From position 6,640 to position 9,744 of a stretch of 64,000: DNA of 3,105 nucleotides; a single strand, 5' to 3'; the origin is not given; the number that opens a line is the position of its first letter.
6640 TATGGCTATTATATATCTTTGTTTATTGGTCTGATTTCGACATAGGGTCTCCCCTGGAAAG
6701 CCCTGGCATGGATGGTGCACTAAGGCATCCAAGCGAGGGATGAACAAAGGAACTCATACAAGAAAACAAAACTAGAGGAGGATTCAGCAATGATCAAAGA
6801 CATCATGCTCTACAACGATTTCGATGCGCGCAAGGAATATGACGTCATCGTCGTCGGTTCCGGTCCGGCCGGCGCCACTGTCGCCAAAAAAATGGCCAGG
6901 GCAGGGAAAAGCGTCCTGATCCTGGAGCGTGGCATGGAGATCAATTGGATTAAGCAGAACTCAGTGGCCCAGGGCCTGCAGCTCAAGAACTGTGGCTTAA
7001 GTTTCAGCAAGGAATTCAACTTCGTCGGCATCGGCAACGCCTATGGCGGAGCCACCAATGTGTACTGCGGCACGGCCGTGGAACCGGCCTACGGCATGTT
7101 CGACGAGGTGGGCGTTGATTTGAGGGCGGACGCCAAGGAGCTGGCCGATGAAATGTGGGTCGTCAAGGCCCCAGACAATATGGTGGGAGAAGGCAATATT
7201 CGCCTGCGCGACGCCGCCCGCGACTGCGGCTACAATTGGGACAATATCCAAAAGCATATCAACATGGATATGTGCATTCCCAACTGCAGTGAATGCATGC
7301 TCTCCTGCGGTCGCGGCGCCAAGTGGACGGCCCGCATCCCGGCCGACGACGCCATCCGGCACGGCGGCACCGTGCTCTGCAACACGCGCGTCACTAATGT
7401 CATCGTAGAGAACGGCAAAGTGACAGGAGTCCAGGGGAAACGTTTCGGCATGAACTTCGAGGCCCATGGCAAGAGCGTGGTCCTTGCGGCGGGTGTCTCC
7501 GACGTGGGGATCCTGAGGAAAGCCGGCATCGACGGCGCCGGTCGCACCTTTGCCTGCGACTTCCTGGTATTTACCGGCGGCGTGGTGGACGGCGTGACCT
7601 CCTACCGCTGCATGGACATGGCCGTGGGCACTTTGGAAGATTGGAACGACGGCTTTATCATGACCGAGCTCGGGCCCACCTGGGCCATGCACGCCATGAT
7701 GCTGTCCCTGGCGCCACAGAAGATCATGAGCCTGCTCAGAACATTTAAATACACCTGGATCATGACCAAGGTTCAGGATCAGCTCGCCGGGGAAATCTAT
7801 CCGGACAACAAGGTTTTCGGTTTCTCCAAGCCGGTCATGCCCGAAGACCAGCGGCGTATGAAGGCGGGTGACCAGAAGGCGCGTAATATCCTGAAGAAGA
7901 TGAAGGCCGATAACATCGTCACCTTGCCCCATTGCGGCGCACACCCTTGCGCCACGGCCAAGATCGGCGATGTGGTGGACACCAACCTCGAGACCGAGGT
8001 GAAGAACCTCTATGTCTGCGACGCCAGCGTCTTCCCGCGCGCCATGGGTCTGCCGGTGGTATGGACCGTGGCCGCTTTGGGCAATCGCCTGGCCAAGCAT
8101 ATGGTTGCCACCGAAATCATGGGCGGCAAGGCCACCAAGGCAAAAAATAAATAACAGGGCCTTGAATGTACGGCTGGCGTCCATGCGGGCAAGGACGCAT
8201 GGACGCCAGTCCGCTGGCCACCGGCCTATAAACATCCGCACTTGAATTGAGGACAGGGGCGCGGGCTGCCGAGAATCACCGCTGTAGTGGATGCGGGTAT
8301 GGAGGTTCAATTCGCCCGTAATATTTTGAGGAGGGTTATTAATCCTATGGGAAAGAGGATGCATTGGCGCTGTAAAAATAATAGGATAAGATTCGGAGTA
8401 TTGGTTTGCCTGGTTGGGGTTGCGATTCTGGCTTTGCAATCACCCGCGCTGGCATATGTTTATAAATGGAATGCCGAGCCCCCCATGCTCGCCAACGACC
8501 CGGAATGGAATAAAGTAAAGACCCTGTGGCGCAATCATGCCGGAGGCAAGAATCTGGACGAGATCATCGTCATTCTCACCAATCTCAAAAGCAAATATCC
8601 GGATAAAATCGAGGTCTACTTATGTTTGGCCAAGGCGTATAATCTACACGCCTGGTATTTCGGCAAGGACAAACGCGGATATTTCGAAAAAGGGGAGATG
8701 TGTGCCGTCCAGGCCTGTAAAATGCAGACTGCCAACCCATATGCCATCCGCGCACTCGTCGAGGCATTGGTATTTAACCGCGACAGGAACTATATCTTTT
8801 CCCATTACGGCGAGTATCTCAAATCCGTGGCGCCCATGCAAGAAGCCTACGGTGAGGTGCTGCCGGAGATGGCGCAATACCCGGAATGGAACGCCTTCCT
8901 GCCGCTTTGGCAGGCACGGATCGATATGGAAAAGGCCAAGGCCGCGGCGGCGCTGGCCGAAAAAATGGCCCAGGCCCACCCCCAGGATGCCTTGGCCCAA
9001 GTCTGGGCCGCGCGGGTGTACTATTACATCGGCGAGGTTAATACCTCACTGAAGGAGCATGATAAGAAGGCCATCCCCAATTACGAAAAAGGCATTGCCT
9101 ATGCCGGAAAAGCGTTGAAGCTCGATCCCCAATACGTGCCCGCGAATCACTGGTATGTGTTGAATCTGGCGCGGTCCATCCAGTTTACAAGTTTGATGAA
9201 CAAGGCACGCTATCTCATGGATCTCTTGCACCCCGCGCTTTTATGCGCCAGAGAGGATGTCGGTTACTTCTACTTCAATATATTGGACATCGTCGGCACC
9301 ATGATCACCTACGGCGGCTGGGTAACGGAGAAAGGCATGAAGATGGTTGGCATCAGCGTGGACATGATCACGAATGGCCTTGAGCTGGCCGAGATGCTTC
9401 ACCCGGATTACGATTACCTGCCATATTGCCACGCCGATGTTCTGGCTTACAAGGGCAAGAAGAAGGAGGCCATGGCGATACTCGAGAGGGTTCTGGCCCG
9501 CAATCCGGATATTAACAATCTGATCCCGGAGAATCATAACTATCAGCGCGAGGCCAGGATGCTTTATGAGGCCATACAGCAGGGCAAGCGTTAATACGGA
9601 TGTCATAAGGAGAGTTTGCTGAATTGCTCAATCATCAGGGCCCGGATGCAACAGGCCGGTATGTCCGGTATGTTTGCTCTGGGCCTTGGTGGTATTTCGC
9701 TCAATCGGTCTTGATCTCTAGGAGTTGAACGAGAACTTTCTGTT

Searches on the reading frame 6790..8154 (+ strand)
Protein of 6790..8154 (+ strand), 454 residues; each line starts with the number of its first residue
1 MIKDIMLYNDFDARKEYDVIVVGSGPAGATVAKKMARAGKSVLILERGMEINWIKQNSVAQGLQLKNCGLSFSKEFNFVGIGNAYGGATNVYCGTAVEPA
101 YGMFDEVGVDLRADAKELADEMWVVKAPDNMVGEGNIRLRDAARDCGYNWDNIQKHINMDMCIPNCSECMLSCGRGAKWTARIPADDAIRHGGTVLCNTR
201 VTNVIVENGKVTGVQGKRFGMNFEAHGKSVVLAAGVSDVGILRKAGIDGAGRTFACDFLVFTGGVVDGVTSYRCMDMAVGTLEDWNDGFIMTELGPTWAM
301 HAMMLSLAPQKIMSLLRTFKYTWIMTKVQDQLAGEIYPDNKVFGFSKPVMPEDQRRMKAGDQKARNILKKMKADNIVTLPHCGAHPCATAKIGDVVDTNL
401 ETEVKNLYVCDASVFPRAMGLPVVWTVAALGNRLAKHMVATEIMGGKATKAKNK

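Call 4: search_protein_families(library=pfam, proteins=[window:6790-8154:+])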
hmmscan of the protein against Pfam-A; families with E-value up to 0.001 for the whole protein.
window:6790-8154:+ (454 aa): 12 families
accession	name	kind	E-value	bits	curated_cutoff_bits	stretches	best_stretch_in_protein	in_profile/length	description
PF01266.30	DAO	-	7.5e-11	42.6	27.9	2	18-62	1-44/353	FAD dependent oxidoreductase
PF00732.25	GMC_oxred_N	-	3.7e-10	40.4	23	1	20-247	4-202/218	GMC oxidoreductase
PF05199.19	GMC_oxred_C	-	5.8e-10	40.3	24.6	1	351-431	28-139/139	GMC oxidoreductase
PF00890.30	FAD_binding_2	-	2.6e-09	37.2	20.4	1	18-51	1-34/414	FAD binding domain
PF07992.20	Pyr_redox_2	-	9.3e-09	35.6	26.1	1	17-238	1-111/291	Pyridine nucleotide-disulphide oxidoreductase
PF12831.13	FAD_oxidored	-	5.6e-07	29.6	27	1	18-48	1-31/416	FAD dependent oxidoreductase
PF01494.25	FAD_binding_3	-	6e-06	26.2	22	1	16-47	1-32/349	FAD binding domain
PF13450.12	NAD_binding_8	-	1.5e-05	25.6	21.9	1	21-49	1-29/68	NAD(P)-binding Rossmann-like domain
PF01946.23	Thi4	-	6.3e-05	22.8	26.2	1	9-49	10-51/235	Thi4 family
PF03486.20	HI0933_like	-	0.00012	22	50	1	18-50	2-34/244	HI0933-like protein Rossmann domain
PF01134.28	GIDA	-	0.00022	20.8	22.1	0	18-45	1-28/391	Glucose inhibited division protein A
PF05834.18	Lycopene_cycl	-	0.00062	19.4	23.4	0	18-53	1-38/380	Lycopene cyclase protein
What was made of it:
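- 6790..8154 (+): Divergent GMC-family FAD oxidoreductase (454 aa, cytoplasmic, with a CX3CX2CX3C cysteine cluster). Pfam GMC_oxred_N/C (call 4).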

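Call 35: find_homologous_proteins(query=window:6790-8154:+, max_evalue=1e-20)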
Query window:6790-8154:+ (454 aa): 1159 proteins with E <= 1e-20 among 8000 candidates; the best 120 are listed.
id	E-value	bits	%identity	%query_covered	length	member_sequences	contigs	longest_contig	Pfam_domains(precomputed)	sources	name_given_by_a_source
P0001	0.0e+0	1050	100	100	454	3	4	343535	PF01266.31,PF13450.13,PF00890.31,PF07992.21,PF05199.20,PF00732.26,PF01494.26,PF12831.14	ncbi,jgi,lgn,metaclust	ncbi:MAG: GMC oxidoreductase [Syntrophaceae bacterium]|metaclust:\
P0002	5.5e-238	808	76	98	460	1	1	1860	PF01946.24,PF01266.31,PF13450.13,PF00890.31,PF07992.21,PF05199.20,PF00732.26,PF01494.26,PF12831.14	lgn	-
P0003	2.4e-195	667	79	77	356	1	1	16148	PF05199.20,PF00732.26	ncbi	-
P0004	9.5e-152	524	52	97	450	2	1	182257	PF01266.31,PF00890.31,PF07992.21,PF05199.20,PF00732.26,PF12831.14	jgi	-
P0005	1.5e-134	467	50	94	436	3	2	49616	PF01266.31,PF00890.31,PF07992.21,PF05199.20,PF00732.26,PF12831.14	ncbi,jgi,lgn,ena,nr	ncbi:MAG TPA: GMC family oxidoreductase [Deltaproteobacteria bacterium]|nr:GMC family oxidoreductase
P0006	1.5e-133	464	50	94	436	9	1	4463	PF01946.24,PF01266.31,PF00890.31,PF07992.21,PF05199.20,PF00732.26,PF12831.14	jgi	-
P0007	2.1e-133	463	49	94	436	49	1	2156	PF01266.31,PF00890.31,PF07992.21,PF05199.20,PF00732.26,PF12831.14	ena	-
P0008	2.6e-133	463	50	94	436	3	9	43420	PF01266.31,PF00890.31,PF07992.21,PF05199.20,PF00732.26,PF12831.14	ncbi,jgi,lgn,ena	jgi:choline dehydrogenase-like flavoprotein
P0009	1.5e-132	460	48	94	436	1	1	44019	PF01266.31,PF00890.31,PF07992.21,PF05199.20,PF00732.26,PF12831.14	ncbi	ncbi:MAG: GMC family oxidoreductase N-terminal domain-containing protein [Desulfomonilia bacterium]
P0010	3.2e-132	459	49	94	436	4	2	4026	PF00890.31,PF07992.21,PF05199.20,PF12831.14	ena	-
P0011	1.5e-131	457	49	94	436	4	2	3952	PF01946.24,PF01266.31,PF00890.31,PF07992.21,PF05199.20,PF00732.26,PF12831.14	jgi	-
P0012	4.9e-131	455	49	94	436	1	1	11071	PF01946.24,PF01266.31,PF13450.13,PF07992.21,PF05199.20,PF00732.26,PF12831.14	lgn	-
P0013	1.1e-130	454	49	94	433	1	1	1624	PF01266.31,PF13450.13,PF00890.31,PF07992.21,PF05199.20,PF00732.26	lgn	-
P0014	1.8e-130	454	48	94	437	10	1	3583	PF01946.24,PF01266.31,PF13450.13,PF00890.31,PF07992.21,PF05199.20,PF00732.26,PF12831.14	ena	-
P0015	4.0e-130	452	49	94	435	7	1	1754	PF01266.31,PF00890.31,PF07992.21,PF05199.20,PF00732.26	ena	-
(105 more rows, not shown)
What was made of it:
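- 6790..8154 (+): NCBI name 'GMC oxidoreductase [Syntrophaceae bacterium]' (call 35).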

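Call 36: find_encoding_contigs(protein=P0003, flank=8000, max_places=2)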
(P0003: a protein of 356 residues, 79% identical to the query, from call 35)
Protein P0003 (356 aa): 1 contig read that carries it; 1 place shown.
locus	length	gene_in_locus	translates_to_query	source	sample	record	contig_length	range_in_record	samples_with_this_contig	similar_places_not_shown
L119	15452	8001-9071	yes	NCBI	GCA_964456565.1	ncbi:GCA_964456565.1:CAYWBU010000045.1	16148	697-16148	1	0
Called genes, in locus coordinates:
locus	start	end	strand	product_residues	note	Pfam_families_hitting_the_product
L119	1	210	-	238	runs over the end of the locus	PF21948:LplA-B_cat, PF03099:BPL_LplA_LipB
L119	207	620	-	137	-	PF25973:BSH_CzcB (faint), PF25984:BSH_YknX (faint), PF00364:Biotin_lipoyl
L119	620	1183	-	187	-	PF08207:EFP_N, PF01132:EFP, PF09285:Elong-fact-P_C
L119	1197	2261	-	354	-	PF01321:Creatinase_N, PF00557:Peptidase_M24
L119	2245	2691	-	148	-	PF01220:DHquinase_II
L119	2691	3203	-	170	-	PF14559:TPR_19 (faint), PF13371:TPR_9 (faint), PF21033:RMD1-3 (faint), PF13432:TPR_16 (faint), PF00515:TPR_1 (faint), PF07719:TPR_2 (faint), PF13428:TPR_14 (faint), PF07721:TPR_4 (faint), +4 more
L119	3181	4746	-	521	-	PF01202:SKI, PF13685:Fe-ADH_2 (weak), PF01761:DHQ_synthase, PF24621:DHQS_C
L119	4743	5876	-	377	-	PF01264:Chorismate_synt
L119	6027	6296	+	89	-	PF04023:FeoA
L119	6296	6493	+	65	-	PF12669:FeoB_associated (weak)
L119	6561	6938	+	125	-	PF02537:CRCB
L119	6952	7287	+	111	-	PF02641:DUF190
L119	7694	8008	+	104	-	-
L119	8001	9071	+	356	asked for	PF00732:GMC_oxred_N, PF05199:GMC_oxred_C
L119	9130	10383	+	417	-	PF21033:RMD1-3 (faint), PF13428:TPR_14 (faint), PF14559:TPR_19 (faint)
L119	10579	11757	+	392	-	PF00465:Fe-ADH, PF13685:Fe-ADH_2 (weak), PF25137:ADH_Fe_C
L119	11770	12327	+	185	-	-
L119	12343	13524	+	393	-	PF00465:Fe-ADH, PF13685:Fe-ADH_2, PF25137:ADH_Fe_C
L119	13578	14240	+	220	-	PF12762:DDE_Tnp_IS1595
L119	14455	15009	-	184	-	PF13787:HXXEE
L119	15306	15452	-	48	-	?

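Call 37: find_encoding_contigs(protein=P0004, flank=8000, max_places=2)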
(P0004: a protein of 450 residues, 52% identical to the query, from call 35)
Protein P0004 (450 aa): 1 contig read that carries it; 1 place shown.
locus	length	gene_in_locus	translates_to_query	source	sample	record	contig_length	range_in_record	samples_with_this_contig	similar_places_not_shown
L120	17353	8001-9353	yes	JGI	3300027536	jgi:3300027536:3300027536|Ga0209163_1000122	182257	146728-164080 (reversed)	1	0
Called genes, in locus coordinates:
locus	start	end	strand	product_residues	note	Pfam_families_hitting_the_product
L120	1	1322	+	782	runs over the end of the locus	PF03176:MMPL, PF00873:ACR_tran, PF12349:Sterol-sensing (faint), PF03176:MMPL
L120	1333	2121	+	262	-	PF07044:DUF1329 (weak), PF17131:TP_0789-like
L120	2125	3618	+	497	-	PF06980:DUF1302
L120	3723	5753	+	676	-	PF26965:MimR_N, PF01590:GAF (weak), PF00989:PAS (weak), PF00158:Sigma54_activat, PF14532:Sigma54_activ_2, PF07728:AAA_5, PF25601:AAA_lid_14, PF02954:HTH_8, +3 more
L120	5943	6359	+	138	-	-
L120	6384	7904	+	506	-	PF00732:GMC_oxred_N, PF07992:Pyr_redox_2 (faint), PF05199:GMC_oxred_C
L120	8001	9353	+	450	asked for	PF00890:FAD_binding_2 (faint), PF01266:DAO (faint), PF07992:Pyr_redox_2 (weak), PF12831:FAD_oxidored (faint), PF00732:GMC_oxred_N, PF05199:GMC_oxred_C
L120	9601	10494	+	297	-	PF12837:Fer4_6 (faint), PF12797:Fer4_2 (faint), PF12800:Fer4_4 (faint), PF13484:Fer4_16 (faint), PF14697:Fer4_21, PF12838:Fer4_7 (weak), PF13187:Fer4_9 (weak), PF00037:Fer4 (weak), +1 more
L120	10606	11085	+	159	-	PF19620:DUF6125, PF14196:ATC_hydrolase (weak)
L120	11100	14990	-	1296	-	PF00989:PAS, PF08447:PAS_3, PF13426:PAS_9, PF00989:PAS, PF08447:PAS_3, PF13426:PAS_9, PF00989:PAS, PF08448:PAS_4, +22 more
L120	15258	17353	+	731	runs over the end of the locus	PF13549:ATP-grasp_5, PF02629:CoA_binding, PF13380:CoA_binding_2, PF13607:Succ_CoA_lig, PF19045:Ligase_CoA_2 (weak)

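Call 38: find_encoding_contigs(protein=P0002, flank=3000, max_places=2)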
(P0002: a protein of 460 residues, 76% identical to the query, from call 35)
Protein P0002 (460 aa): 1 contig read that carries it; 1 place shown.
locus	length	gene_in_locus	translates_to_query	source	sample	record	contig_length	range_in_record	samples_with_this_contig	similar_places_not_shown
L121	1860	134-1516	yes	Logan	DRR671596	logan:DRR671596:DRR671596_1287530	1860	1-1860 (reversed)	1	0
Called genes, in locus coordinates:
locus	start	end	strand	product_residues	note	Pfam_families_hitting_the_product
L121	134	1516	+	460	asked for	PF01946:Thi4 (faint), PF00732:GMC_oxred_N, PF00890:FAD_binding_2 (weak), PF01266:DAO (faint), PF01494:FAD_binding_3 (faint), PF07992:Pyr_redox_2 (weak), PF12831:FAD_oxidored (faint), PF05199:GMC_oxred_C, +1 more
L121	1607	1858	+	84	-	?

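Call 42: search_protein_families(library=ncbifam, proteins=[window:6790-8154:+], max_evalue=0.00001)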
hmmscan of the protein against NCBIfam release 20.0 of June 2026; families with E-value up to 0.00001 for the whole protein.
window:6790-8154:+ (454 aa): 26 families (the best 25 are shown)
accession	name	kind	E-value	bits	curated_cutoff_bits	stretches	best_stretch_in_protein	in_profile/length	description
TIGR02032.1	GG-red-SF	subfamily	1.2e-11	44.9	158.8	1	17-51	1-35/297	geranylgeranyl reductase family protein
NF041080.1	DGGGPL_reductase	equivalog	2.1e-10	40.1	580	0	16-48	1-33/447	digeranylgeranylglycerophospholipid reductase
NF002550.0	PRK02106.1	subfamily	4e-10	38.8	605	0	14-50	3-40/563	choline dehydrogenase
NF038210.1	GMC_mycofac_3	equivalog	8.8e-10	38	300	0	19-50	1-32/418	mycofactocin system GMC family oxidoreductase MftG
NF006130.0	PRK08274.1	equivalog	2.9e-09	36.2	369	0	14-49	3-38/467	FAD-dependent tricarballylate dehydrogenase TcuA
NF005508.0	PRK07121.1-1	equivalog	1.5e-08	33.6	537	0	194-235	192-234/497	FAD-binding protein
NF041385.1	Dggglyphlred_Halo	equivalog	1.8e-08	33.3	700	0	15-57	3-45/405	digeranylgeranylglycerophospholipid reductase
TIGR04542.1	GMC_mycofac_2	equivalog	4.5e-08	32.6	400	0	18-50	1-34/425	mycofactocin system GMC family oxidoreductase MftG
NF005882.1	PRK07843.1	equivalog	8.2e-08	31.1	788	0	16-48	1-33/547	3-oxosteroid 1-dehydrogenase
NF005512.0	PRK07121.1-5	subfamily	1.1e-07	30.7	812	0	15-78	20-81/489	FAD-binding protein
NF058674.1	CholsOxChoxAB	equivalog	1.3e-07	30.5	850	0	16-105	5-103/535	cholesterol oxidase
NF003585.0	PRK05249.1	equivalog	6e-07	28.4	465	1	14-50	4-40/464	Si-specific NAD(P)(+) transhydrogenase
TIGR01810.1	betA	equivalog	8e-07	28.1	732.1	0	383-438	464-526/532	choline dehydrogenase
NF004789.0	PRK06134.1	subfamily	8.2e-07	27.9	747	0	13-48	9-44/581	FAD-dependent oxidoreductase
NF053717.1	VnlPnlRedVprA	equivalog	9.9e-07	27.9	600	0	13-50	3-40/481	vinyl phenol reductase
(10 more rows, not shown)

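Call 66: search_solved_structures(query=window:6790-8154:+, max_evalue=0.001)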
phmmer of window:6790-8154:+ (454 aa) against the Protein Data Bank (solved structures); distinct sequences matched with E-value up to 0.001: 23.
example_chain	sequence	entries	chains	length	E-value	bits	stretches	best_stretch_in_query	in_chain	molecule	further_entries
5mh4_A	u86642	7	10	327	5.7e-08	34.9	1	14-91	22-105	Thioredoxin reductase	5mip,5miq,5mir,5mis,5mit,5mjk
8hdd_A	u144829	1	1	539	4.5e-06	28.7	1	11-50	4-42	Glucose dehydrogenase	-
6a2u_B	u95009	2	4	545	4.6e-06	28.6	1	11-50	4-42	Glucose dehydrogenase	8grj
8zop_A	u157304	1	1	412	5.5e-06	28.4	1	13-88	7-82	Halogenase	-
4qi7_A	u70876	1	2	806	6.1e-06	28.2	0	16-50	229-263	Cellobiose dehydrogenase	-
2q7v_A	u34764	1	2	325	7.6e-05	24.6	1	15-53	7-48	Thioredoxin reductase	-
7aaw_A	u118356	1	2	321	8.8e-05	24.4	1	10-50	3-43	Thioredoxin reductase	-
9fl2_A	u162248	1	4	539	0.00013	23.8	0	16-81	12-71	pyranose oxidase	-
8b7s_A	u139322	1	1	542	0.00014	23.8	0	14-48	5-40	Chloramphenicol-inactivating oxidoreductase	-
1kdg_A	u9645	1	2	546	0.00019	23.3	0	16-49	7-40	cellobiose dehydrogenase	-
3t37_A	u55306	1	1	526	0.00025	22.9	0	384-436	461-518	Probable dehydrogenase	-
1naa_A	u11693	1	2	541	0.00029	22.7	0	17-49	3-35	Cellobiose dehydrogenase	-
3oz2_A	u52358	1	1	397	0.00039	22.3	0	15-52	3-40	Digeranylgeranylglycerophospholipid reductase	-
7jyp_A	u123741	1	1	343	0.0004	22.2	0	14-61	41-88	Thioredoxin reductase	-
4ha6_A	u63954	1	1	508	0.0004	22.2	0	384-436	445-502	Pyridoxine 4-oxidase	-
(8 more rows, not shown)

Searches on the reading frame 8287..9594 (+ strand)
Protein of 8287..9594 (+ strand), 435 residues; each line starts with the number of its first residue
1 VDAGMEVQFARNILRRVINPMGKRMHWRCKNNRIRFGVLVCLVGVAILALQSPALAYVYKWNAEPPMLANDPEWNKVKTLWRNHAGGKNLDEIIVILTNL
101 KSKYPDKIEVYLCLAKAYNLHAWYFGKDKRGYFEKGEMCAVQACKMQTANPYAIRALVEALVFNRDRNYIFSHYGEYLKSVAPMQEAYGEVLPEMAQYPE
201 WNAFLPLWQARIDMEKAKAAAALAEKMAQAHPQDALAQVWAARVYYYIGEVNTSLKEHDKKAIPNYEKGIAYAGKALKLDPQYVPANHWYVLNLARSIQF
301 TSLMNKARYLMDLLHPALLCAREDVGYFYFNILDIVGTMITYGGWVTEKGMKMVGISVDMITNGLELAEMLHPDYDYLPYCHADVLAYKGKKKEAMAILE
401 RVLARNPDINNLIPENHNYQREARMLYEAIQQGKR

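Call 4: search_protein_families(library=pfam, proteins=[window:8287-9594:+])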
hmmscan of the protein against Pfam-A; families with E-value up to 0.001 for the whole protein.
window:8287-9594:+ (435 aa): 3 families
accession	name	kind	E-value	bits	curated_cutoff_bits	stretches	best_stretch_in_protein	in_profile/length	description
PF14559.12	TPR_19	-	2.5e-06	28.2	25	0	213-249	3-39/68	Tetratricopeptide repeat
PF13428.12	TPR_14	-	4e-05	24.3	23.5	0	383-408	8-33/44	Tetratricopeptide repeat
PF00515.34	TPR_1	-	7e-05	22.9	27.8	0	265-283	16-34/34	Tetratricopeptide repeat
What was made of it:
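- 8347..9594 (+): Secreted TPR-like protein (415 aa; signal peptide ...LQSPALA|YVY). Weak TPR Pfam hits (call 4).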

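Call 42: search_protein_families(library=ncbifam, proteins=[window:8485-9594:+], max_evalue=0.00001)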
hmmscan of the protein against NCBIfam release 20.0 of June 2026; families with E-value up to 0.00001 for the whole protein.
window:8485-9594:+ (369 aa): 0 families

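Call 67: search_solved_structures(query=window:8347-9594:+, max_evalue=0.01)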
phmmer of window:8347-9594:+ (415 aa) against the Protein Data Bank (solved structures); distinct sequences matched with E-value up to 0.01: 0.
